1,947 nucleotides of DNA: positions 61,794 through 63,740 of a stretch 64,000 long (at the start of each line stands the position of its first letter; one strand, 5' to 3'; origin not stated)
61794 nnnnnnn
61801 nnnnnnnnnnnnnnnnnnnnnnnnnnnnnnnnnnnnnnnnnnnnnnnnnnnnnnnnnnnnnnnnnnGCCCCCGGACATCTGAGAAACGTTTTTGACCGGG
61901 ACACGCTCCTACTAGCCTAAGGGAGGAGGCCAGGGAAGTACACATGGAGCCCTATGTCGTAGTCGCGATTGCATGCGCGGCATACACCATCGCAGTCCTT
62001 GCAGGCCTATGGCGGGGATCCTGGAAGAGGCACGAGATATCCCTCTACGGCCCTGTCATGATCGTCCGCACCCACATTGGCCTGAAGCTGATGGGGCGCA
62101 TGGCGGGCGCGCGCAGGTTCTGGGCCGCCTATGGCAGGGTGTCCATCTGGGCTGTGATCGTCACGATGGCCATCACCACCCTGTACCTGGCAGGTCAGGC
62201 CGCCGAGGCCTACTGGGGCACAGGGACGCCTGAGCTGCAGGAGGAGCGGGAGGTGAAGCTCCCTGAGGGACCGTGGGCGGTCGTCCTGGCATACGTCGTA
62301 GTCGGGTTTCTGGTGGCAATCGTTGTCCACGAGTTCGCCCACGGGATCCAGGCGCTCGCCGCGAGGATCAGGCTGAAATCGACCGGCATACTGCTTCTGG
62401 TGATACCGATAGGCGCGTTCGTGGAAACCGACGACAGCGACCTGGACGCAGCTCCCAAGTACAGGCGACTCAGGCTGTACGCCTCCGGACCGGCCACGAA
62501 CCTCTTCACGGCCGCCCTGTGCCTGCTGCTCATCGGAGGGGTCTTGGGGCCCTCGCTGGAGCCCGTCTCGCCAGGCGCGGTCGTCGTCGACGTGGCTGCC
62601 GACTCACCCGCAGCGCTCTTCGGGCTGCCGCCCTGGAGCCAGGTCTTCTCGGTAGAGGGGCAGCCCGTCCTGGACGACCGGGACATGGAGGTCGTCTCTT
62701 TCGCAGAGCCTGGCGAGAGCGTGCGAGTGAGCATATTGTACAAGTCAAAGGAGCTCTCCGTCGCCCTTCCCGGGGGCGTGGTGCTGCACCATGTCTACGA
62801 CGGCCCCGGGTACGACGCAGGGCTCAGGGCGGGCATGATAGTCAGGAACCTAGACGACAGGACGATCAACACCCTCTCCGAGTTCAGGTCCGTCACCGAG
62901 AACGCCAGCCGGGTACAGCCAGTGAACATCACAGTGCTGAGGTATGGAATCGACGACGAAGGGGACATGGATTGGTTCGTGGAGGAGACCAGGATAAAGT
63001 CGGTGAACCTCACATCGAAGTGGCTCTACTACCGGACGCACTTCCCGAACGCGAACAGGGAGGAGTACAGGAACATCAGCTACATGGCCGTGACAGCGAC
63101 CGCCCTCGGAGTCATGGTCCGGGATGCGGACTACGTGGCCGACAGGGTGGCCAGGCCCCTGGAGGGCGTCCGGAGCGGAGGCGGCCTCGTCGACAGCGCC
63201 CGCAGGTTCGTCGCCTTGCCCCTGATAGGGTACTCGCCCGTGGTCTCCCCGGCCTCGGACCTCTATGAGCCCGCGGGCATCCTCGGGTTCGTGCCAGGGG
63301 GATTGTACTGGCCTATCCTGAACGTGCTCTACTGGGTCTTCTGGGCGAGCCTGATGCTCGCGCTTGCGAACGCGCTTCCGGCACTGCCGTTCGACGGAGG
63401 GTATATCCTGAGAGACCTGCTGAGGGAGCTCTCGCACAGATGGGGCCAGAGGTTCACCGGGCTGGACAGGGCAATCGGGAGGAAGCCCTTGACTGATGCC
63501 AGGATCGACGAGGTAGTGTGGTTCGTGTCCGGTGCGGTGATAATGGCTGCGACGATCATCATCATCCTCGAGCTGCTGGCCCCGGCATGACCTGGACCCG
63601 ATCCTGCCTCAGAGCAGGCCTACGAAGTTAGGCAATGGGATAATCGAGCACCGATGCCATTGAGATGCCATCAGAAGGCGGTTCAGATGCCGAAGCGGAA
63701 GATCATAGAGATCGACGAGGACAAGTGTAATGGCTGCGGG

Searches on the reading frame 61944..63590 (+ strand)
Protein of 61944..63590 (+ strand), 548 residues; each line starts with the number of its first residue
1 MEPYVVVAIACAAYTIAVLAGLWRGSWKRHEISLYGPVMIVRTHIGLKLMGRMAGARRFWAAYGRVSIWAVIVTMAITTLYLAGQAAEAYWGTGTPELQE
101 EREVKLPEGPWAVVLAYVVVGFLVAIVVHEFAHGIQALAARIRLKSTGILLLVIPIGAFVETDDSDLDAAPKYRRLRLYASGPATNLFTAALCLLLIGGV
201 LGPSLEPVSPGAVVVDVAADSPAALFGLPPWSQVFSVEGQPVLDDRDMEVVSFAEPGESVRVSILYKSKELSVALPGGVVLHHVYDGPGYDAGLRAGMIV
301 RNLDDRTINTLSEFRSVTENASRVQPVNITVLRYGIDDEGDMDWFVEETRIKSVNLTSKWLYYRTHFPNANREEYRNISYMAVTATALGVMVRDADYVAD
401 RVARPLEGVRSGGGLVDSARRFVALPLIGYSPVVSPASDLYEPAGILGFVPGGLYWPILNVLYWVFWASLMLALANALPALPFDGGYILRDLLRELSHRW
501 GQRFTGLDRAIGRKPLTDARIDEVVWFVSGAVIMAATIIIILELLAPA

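Call 45: search_protein_families(library=pfam, proteins=[window:61944-63590:+], max_evalue=0.001)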
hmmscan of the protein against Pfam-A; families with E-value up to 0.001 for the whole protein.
window:61944-63590:+ (548 aa): 3 families
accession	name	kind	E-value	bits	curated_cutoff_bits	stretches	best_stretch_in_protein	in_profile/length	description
PF02163.28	Peptidase_M50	-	1.1e-24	87.5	27.2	1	118-500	2-201/221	Peptidase family M50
PF13180.12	PDZ_2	-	3.8e-14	53.2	27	2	199-274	1-77/80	PDZ domain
PF17820.7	PDZ_6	-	1.7e-06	28.1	27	0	213-253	1-38/54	PDZ domain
